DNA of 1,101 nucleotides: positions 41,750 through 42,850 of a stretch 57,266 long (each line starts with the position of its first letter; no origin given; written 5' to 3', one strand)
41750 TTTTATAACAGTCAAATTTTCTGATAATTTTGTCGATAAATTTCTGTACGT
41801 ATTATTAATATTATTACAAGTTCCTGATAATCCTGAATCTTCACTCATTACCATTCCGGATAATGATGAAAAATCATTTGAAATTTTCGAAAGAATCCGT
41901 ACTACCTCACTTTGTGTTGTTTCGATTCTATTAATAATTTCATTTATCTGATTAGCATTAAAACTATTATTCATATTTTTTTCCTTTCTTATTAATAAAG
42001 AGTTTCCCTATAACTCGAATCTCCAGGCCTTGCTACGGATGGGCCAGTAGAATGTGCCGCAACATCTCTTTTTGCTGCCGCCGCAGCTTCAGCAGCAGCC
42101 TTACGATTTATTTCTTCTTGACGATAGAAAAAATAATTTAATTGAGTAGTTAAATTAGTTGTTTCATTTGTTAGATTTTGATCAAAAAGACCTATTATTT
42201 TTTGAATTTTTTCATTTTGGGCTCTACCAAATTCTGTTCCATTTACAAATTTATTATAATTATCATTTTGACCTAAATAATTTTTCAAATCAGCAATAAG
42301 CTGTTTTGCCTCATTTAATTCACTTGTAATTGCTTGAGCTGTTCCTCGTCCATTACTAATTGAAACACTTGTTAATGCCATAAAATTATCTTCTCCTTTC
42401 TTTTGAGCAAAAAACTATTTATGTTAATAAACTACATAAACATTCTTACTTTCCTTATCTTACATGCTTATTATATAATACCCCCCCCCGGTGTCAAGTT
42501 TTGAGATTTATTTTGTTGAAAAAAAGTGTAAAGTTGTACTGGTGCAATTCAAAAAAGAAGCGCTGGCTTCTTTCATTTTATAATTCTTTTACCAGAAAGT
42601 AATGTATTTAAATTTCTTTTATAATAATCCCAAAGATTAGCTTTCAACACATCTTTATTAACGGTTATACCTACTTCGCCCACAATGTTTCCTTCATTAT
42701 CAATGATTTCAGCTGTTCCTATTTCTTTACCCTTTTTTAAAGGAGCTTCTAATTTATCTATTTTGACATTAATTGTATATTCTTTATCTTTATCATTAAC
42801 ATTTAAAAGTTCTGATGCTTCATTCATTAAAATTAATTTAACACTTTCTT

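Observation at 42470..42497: G9 homopolymer in the spacer of a perfect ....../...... promoter: candidate phase-variable switch for the T7SS locus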

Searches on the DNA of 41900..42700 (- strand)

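Call 9: search_rna_families(source=window, start=41900, end=42700, threshold=evalue, max_evalue=1)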
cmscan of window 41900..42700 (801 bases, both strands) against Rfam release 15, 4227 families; matches with E-value up to 1: 1.
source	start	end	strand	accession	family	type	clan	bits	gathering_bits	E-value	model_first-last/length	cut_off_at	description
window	41953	42035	-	RF00317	snoZ163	Gene; snRNA; snoRNA; CD-box;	-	17.5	39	0.72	1-90/90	no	Small nucleolar RNA Z163/Z177 family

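Call 72: search_rna_families(sources=[L003, L004, L020, L024, L026, L027], threshold=evalue, max_evalue=0.1)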
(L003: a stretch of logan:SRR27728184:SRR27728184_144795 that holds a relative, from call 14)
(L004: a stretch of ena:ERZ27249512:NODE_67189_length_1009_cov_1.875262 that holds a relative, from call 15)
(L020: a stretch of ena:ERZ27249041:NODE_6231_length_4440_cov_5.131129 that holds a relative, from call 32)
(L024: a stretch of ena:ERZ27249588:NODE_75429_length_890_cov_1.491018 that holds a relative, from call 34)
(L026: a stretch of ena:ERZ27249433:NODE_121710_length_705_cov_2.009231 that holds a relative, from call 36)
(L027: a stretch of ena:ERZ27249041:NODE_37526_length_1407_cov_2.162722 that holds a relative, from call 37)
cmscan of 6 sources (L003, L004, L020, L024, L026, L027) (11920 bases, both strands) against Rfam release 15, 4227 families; matches with E-value up to 0.1: 0.
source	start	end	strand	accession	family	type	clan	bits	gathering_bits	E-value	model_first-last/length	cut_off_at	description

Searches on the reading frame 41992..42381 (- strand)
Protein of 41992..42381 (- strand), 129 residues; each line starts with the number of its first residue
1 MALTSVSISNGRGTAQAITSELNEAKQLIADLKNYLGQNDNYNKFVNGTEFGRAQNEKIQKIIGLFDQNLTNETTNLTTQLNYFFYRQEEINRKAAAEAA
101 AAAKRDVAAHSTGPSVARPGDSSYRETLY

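Call 6: search_protein_families(library=pfam, proteins=[window:41992-42381:-], max_evalue=0.01)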
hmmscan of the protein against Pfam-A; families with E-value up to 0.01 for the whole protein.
window:41992-42381:- (129 aa): 0 families

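Call 8: find_encoding_contigs(protein=window:41992-42381:-, flank=3000, max_places=10)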
Protein window:41992-42381:- (129 aa): 4 contigs read that carry it; 2 places shown.
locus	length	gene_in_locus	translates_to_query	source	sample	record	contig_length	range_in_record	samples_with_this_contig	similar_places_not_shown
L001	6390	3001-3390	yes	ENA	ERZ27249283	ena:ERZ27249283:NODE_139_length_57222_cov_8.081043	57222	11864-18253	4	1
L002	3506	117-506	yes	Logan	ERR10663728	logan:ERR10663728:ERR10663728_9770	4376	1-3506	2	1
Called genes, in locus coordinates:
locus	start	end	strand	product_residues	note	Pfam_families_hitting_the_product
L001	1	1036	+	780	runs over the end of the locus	PF09364:XFP_N, PF03894:XFP, PF09363:XFP_C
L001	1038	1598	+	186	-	PF12710:HAD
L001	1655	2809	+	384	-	PF00768:Peptidase_S11, PF13354:Beta-lactamase2, PF07943:PBP5_C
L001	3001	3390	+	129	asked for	-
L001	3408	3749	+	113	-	-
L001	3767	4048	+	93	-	-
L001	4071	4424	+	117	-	-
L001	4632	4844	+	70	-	PF13240:Zn_Ribbon_1 (weak), PF13248:Zn_ribbon_3 (weak)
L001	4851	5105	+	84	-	-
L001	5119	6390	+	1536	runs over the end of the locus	PF01580:FtsK_SpoIIIE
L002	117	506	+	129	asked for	-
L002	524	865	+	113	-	-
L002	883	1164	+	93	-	-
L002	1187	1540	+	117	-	-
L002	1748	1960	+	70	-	PF13240:Zn_Ribbon_1 (weak), PF13248:Zn_ribbon_3 (weak)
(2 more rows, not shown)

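Call 12: find_homologous_proteins(query=window:41992-42381:-, max_evalue=0.001)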
Query window:41992-42381:- (129 aa): 3 proteins with E <= 0.001 among 47 candidates.
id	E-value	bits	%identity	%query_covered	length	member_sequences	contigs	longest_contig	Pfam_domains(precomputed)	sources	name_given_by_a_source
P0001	6.5e-76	270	100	100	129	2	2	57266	-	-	-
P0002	9.6e-41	157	76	71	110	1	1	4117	-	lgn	-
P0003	3.8e-24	103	56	77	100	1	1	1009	-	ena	-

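Call 14: find_encoding_contigs(protein=P0002, flank=4000)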
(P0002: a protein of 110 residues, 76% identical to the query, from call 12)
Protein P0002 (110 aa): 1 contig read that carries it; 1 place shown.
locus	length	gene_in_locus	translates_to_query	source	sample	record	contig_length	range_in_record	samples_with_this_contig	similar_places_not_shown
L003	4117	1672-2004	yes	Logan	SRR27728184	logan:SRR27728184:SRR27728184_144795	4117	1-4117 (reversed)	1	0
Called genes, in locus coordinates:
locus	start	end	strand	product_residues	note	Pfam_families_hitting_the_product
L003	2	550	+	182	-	?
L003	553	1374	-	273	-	-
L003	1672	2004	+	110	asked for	-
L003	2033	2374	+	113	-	-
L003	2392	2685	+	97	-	-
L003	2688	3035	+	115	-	-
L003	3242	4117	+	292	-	?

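Call 15: find_encoding_contigs(protein=P0003, flank=4000)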
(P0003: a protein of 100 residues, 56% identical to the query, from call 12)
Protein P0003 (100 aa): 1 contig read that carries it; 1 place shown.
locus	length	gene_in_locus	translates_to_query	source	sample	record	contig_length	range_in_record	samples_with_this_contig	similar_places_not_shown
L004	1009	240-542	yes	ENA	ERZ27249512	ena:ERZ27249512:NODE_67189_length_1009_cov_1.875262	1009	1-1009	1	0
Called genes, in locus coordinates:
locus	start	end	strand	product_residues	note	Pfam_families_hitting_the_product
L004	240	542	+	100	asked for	-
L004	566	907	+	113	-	-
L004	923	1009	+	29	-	?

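Call 28: find_homologous_proteins(query=A3, max_evalue=0.001)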
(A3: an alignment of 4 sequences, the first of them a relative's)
Query A3 (4 sequences) (129 aa, profile of the alignment): 14 proteins with E <= 0.001 among 8000 candidates.
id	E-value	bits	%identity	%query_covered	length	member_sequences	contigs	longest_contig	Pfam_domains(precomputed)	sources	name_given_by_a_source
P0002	8.3e-54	198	76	71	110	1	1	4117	-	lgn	-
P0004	1.8e-52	194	54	71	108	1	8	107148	-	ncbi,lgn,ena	-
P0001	6.1e-52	192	100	100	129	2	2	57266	-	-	-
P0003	2.8e-48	181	56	77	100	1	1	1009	-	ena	-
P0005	2.7e-46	174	47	98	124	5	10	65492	-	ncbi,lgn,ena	-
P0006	7.6e-46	173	65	71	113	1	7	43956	-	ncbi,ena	-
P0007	1.7e-45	171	58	78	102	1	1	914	-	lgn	-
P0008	2.4e-45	171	54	77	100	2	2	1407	-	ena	-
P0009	1.5e-44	169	63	71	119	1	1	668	-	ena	-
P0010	5.1e-43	164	62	78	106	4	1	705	-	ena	-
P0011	6.4e-41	157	56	77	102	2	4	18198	-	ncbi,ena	-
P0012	1.0e-37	146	53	78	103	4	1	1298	-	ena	-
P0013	1.4e-32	130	57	73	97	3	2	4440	-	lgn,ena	-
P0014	5.6e-29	118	74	53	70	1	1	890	-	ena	-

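Call 29: find_encoding_contigs(protein=P0006, flank=3000, max_places=6)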
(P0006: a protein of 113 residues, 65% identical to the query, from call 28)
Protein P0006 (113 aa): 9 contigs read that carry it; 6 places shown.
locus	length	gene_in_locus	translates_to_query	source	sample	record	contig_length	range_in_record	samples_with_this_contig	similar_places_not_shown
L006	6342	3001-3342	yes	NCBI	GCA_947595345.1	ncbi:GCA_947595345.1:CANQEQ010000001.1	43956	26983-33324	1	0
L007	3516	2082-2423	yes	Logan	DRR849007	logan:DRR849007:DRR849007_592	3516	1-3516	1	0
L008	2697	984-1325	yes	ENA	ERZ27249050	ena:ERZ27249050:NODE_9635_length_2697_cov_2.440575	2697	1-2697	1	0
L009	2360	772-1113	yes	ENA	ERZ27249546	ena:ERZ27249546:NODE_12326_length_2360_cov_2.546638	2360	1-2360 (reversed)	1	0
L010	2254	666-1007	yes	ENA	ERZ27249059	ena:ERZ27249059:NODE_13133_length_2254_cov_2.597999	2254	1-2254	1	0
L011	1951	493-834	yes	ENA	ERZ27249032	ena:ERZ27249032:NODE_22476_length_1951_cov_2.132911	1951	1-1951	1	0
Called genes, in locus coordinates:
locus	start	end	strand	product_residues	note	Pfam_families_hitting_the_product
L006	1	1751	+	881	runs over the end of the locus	PF00521:DNA_topoisoIV, PF03989:DNA_gyraseA_C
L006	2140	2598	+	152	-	-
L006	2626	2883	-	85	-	PF01381:HTH_3 (weak), PF13443:HTH_26 (faint)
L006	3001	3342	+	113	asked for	-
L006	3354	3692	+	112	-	-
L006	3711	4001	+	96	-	-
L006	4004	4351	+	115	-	-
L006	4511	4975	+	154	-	PF00383:dCMP_cyt_deam_1, PF14437:MafB19-deam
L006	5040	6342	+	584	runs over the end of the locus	PF05496:RuvB_N (faint), PF06068:TIP49 (faint), PF13177:DNA_pol3_delta2, PF00004:AAA, PF07728:AAA_5 (faint), PF13401:AAA_22 (faint), PF22608:DNAX_ATPase_lid, PF21960:RCF1-5-like_lid (weak)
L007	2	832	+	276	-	?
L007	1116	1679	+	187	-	-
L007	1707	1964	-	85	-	PF01381:HTH_3 (weak), PF13443:HTH_26 (faint)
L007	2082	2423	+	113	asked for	-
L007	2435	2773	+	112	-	-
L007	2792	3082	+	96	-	-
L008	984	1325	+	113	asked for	-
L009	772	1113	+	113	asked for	-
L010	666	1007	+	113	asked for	-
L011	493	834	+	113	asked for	-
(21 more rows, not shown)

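Call 30: find_encoding_contigs(protein=P0005, flank=3000, max_places=6)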
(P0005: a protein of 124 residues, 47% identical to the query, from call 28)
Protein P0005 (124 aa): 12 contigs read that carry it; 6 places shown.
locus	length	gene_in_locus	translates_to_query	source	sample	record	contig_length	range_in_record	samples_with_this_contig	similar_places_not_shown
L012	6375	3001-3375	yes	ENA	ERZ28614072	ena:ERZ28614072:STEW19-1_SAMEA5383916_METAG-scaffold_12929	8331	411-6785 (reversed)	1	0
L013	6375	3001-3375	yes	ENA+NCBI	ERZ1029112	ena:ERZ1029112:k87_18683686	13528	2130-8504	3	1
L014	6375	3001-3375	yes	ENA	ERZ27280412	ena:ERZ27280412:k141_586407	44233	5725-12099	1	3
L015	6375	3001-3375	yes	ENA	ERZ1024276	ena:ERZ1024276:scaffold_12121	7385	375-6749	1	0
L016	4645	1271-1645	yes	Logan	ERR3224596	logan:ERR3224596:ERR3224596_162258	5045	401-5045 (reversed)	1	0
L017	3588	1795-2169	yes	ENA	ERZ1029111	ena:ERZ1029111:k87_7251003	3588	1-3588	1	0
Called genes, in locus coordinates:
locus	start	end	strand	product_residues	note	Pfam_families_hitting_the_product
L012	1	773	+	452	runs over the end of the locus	PF14262:Cthe_2159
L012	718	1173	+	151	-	PF04138:GtrA_DPMS_TM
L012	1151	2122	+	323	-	PF09992:NAGPA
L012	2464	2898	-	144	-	PF07022:Phage_CI_repr (faint), PF12844:HTH_19, PF01381:HTH_3, PF13560:HTH_31 (weak), PF01381:HTH_3, PF12844:HTH_19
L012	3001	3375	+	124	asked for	-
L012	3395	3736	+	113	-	-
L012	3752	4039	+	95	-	-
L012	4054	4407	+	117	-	-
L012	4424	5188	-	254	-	-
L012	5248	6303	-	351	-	-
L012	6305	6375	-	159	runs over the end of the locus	?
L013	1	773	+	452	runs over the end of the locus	PF14262:Cthe_2159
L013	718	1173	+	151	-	PF04138:GtrA_DPMS_TM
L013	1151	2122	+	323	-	PF09992:NAGPA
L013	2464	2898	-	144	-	PF07022:Phage_CI_repr (faint), PF12844:HTH_19, PF01381:HTH_3, PF13560:HTH_31 (weak), PF01381:HTH_3, PF12844:HTH_19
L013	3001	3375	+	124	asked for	-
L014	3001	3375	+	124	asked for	-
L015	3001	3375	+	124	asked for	-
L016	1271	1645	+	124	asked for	-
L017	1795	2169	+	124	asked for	-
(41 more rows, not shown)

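Call 31: find_encoding_contigs(protein=P0011, flank=3000, max_places=6)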
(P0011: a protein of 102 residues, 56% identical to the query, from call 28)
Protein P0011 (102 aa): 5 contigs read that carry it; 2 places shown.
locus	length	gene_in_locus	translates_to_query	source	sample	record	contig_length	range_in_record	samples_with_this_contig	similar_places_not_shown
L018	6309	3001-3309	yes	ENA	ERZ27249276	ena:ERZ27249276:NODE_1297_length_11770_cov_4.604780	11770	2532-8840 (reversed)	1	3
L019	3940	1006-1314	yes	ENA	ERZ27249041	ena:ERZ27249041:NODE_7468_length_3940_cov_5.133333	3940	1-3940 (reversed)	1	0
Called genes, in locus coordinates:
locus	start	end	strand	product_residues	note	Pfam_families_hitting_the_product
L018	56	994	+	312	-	PF03462:PCRF, PF00472:RF-1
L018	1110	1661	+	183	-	PF02588:YitT_membrane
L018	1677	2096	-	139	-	-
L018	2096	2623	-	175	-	PF13274:SocA_Panacea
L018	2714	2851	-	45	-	PF03869:Arc (weak)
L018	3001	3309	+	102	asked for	-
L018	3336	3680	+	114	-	-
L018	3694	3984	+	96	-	-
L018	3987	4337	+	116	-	-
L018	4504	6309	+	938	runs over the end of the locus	PF00005:ABC_tran (faint), PF02463:SMC_N (faint), PF03193:RsgA_GTPase (faint), PF13304:AAA_21 (faint), PF13555:AAA_29 (faint), PF13671:AAA_33 (faint), PF17760:UvrA_inter, PF17755:UvrA_DNA-bind, +1 more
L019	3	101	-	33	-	?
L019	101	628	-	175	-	PF13274:SocA_Panacea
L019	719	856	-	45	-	PF03869:Arc (weak)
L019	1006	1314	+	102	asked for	-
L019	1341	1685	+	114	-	-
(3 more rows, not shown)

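Call 32: find_encoding_contigs(protein=P0013, flank=3000, max_places=6)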
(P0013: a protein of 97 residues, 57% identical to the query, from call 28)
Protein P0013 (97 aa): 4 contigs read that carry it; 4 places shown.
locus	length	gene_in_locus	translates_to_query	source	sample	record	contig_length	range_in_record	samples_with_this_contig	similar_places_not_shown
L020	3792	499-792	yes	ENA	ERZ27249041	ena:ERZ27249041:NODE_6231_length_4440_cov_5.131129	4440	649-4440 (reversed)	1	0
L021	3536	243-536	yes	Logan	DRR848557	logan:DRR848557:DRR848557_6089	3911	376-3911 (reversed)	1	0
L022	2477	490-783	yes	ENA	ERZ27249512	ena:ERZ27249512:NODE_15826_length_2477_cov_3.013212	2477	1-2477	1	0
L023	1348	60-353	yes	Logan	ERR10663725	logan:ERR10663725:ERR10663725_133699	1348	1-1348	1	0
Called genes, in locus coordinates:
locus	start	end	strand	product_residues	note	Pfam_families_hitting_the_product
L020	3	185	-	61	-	?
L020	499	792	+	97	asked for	-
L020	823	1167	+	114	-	-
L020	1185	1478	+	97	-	-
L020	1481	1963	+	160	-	-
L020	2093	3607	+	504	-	PF00580:UvrD-helicase, PF13245:AAA_19, PF13604:AAA_30 (faint), PF01443:Viral_helicase1 (faint), PF13361:UvrD_C, PF13538:UvrD_C_2 (faint)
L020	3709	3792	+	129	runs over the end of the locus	-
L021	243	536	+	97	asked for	-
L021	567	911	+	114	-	-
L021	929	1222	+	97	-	-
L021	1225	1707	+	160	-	-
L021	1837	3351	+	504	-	PF00580:UvrD-helicase, PF13245:AAA_19, PF13604:AAA_30 (faint), PF01443:Viral_helicase1 (faint), PF13361:UvrD_C, PF13538:UvrD_C_2 (faint)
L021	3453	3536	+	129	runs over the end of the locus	-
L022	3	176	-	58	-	?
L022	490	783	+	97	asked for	-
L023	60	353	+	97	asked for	-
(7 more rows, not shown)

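Call 34: find_encoding_contigs(protein=P0014, flank=3000)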
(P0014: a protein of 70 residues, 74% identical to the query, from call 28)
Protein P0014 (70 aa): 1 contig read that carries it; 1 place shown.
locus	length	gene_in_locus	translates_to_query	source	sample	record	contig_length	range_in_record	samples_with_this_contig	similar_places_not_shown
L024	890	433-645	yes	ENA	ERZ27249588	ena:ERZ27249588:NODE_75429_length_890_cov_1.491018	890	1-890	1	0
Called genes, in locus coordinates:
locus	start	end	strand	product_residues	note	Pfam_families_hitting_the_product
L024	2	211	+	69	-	?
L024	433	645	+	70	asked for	-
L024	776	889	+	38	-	?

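Call 35: find_encoding_contigs(protein=P0009, flank=3000)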
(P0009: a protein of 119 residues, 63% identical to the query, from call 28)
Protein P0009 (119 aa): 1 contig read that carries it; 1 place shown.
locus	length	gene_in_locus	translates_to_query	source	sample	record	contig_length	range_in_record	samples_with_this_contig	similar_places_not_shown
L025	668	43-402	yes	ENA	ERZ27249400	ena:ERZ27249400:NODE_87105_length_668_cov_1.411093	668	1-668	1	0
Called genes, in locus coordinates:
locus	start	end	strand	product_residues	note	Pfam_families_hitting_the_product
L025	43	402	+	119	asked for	-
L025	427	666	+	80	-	?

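Call 36: find_encoding_contigs(protein=P0010, flank=3000)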
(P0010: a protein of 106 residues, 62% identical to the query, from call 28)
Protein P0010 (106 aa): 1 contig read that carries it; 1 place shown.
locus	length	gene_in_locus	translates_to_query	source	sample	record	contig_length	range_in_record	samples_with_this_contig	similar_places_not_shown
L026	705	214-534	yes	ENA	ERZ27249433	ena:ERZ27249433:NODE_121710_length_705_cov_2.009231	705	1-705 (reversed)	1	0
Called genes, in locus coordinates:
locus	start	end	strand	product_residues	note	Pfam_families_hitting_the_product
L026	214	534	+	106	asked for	-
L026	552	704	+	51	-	?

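Call 37: find_encoding_contigs(protein=P0008, flank=3000)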
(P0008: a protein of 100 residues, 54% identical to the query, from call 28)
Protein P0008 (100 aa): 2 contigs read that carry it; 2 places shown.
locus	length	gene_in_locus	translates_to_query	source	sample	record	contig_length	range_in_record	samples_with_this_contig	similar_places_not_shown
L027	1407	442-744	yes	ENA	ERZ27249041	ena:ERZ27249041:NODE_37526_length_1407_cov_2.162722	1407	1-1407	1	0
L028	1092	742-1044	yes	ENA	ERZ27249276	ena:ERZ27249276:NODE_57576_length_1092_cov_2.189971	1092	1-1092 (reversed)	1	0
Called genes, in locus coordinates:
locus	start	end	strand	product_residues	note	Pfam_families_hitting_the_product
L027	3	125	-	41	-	?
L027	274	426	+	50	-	-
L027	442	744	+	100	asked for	-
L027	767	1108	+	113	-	-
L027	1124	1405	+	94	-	?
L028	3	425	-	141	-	?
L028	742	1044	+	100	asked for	-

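Call 47: search_protein_families(library=ncbifam, proteins=[window:41992-42381:-, L003:3242-4117:+], max_evalue=0.01)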
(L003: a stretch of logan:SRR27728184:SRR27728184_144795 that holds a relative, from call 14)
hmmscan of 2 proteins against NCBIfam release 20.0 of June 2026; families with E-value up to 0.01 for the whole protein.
window:41992-42381:- (129 aa): 0 families

L003:3242-4117:+ (292 aa): 11 families
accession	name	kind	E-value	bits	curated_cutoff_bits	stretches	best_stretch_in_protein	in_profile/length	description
TIGR00136.1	mnmG_gidA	equivalog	2.1e-127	426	524.85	1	3-292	1-289/616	tRNA uridine-5-carboxymethylaminomethyl(34) synthesis enzyme MnmG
TIGR03140.1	AhpF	equivalog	1.6e-05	23.7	502.9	0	109-155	277-323/515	alkyl hydroperoxide reductase subunit F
TIGR01292.1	TRX_reduct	equivalog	0.00018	20.4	343.45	0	3-35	1-33/300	thioredoxin-disulfide reductase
TIGR04542.1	GMC_mycofac_2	equivalog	0.00033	19.8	400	1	94-162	166-234/425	mycofactocin system GMC family oxidoreductase MftG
NF053717.1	VnlPnlRedVprA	equivalog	0.0005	19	600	0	2-31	6-35/481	vinyl phenol reductase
NF041080.1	DGGGPL_reductase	equivalog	0.0012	17.8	580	1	2-153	1-155/447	digeranylgeranylglycerophospholipid reductase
NF005691.0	PRK07494.1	equivalog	0.0021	16.7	459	0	2-35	8-41/404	UbiH/UbiF family hydroxylase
TIGR00275.1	TIGR00275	subfamily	0.0047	15.8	183.8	0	83-153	93-159/401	aminoacetone oxidase family FAD-binding enzyme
NF003585.0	PRK05249.1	equivalog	0.0047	15.6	465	0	2-32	6-36/464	Si-specific NAD(P)(+) transhydrogenase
NF005788.0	PRK07608.1-3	equivalog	0.0065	15.3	478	0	1-22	1-20/388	UbiH/UbiF family hydroxylase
NF004613.0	PRK05945.1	equivalog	0.0082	14.8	824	0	2-27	3-28/575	succinate dehydrogenase/fumarate reductase flavoprotein subunit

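Call 51: search_solved_structures(query=A5, max_evalue=10)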
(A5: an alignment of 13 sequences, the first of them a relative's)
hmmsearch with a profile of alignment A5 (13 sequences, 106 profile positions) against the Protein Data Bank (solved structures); distinct sequences matched with E-value up to 10: 7.
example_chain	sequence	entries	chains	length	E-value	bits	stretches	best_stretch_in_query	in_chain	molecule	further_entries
4y6c_A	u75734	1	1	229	2.4e-05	27.8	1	54-102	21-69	ANSERINA PUTATIVE KINESIN LIGHT chain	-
4y6w_A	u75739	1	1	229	2.5e-05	27.7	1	54-101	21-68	NaB(AB)3ACb - light chain TPR-like repeats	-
3jqh_A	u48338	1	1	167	0.021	18.3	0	13-45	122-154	C-type lectin domain family 4 member M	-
3pmc_A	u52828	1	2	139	0.023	18.2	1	34-87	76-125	Uncharacterized protein pXO2-61/BXB0075/GBAA_pXO2_0075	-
9okb_C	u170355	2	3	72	0.67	13.5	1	9-44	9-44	CS-3 | DASH complex subunit DAD4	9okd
7elh_B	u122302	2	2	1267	1.1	12.8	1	33-67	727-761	RNA-directed RNA polymerase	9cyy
8gl3_A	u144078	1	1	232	7.1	10.2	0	68-102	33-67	pRLB-519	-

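Call 58: predict_structure(alignment_id=A5)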
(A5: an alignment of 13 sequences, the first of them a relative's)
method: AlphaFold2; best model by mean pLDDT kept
length: 129 residues; sequences in the alignment: 13
mean_pLDDT: 82.2   pTM: 0.54
mean pLDDT of the five models: 82.2, 81.5, 80.3, 79.4, 79.0
residues with pLDDT >= 90: 54; 70-90: 52; 50-70: 12; < 50: 11
segments of 3 or more residues with pLDDT < 50: 117-121, 125-128
pLDDT, mean of each block of 10 residues (from residue 1): 83 91 90 92 93 94 88 88 90 87 74 50 45
secondary structure, 60 per line:
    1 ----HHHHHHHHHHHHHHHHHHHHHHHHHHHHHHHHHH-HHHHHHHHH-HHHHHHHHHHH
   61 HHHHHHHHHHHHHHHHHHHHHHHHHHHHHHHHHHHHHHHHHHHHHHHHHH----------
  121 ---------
elements in order: H5-38 H40-48 H50-110

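Call 61: fold_search(model_id=the predicted structure, library=pdb)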
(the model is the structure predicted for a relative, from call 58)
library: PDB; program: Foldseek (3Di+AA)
matches with E <= 10: 135; with E <= 0.001: 0
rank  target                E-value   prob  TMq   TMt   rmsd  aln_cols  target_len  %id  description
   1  3zbh_E                8.9e-01  0.89  0.53  0.72   3.4        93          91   17  Geobacillus thermodenitrificans EsxA crystal form I (released 2012-11-21)
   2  6f03_B                1.6e+00  0.06  0.18  0.15  25.2       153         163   18  The crystal structure of secreted antigen BPSL2520 (released 2018-12-05)
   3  3zbh_H                1.7e+00  0.77  0.55  0.74   2.7        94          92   17  Geobacillus thermodenitrificans EsxA crystal form I (released 2012-11-21)
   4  9n22_K                1.8e+00  0.13  0.30  0.19  29.8       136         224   13  Y20S (Sec18-Sec17-Sec9-Sso1-Snc1) EDTA - Class 2 (released 2025-10-01)
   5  8h7e_B                1.9e+00  0.54  0.48  0.65   3.2        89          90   15  Crystal structure of a de novo enzyme, ferric enterobactin esterase Syn-F4 (K4T) at 2.0 angstrom resolution (released 2023-09-20)
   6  8idc_E                2.0e+00  0.21  0.37  0.17   8.2       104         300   13  Cryo-EM structure of Mycobacterium tuberculosis FtsEX/RipC complex in peptidisc (released 2023-10-04)
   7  3fav_C                2.3e+00  0.30  0.39  0.50   4.3        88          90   17  Structure of the CFP10-ESAT6 complex from Mycobacterium tuberculosis (released 2009-11-24)
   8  2vs0_B                2.5e+00  0.60  0.49  0.71   3.0        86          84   17  Structural analysis of homodimeric staphylococcal aureus virulence factor EsxA (released 2008-08-26)
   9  2vrz_B                2.5e+00  0.60  0.50  0.73   2.9        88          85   17  Structural analysis of homodimeric staphylococcal aureus EsxA (released 2008-08-26)
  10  9a6c_A                2.6e+00  0.28  0.46  0.14   6.7       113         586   12  Integrative model of YYDD-YYDB by crosslinking MS and deep learning (released 2024-09-18)
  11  3etx_A                2.6e+00  0.15  0.27  0.32   6.2        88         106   14  Crystal structure of bacterial adhesin FadA L14A mutant (released 2008-12-02)
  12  8t8f_E                3.0e+00  0.23  0.39  0.18   4.8        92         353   15  Smc5/6 8mer (released 2023-11-15)
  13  1wpa                  3.0e+00  0.15  0.35  0.39   5.7       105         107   15  1.5 Angstrom crystal structure of human occludin fragment 413-522 (released 2005-09-06)
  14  3etw                  3.2e+00  0.15  0.31  0.34   6.3        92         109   14  Crystal Structure of bacterial adhesin FadA (released 2008-12-02)
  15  9q9i_A                3.4e+00  0.10  0.27  0.08  12.4        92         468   13  Cryo-EM structure of human Mre11-Rad50-Nbs1 complex bound to DNA (released 2025-10-01)
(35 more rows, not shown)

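Call 62: find_related_loci(query=A5, collection=metagenome_contigs, flank=1500)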
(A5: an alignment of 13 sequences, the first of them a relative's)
Query A5 (129 aa) in metagenome_contigs; peptide patterns used: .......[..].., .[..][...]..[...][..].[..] (x = any residue, [..] = any of these).
503 stretches matched a pattern, but none encodes a relative of the query by tblastn (E <= 1e-3).

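Call 63: find_encoding_contigs(protein=P0012, flank=1500)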
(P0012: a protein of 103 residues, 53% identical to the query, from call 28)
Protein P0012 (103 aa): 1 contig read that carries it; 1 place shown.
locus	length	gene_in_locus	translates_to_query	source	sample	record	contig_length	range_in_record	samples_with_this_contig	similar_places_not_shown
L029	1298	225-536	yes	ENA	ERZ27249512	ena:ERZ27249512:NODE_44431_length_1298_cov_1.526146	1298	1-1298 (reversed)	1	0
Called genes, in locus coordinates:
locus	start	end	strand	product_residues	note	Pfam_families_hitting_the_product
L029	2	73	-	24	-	?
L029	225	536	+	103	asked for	-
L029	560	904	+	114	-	-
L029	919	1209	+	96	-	-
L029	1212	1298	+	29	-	?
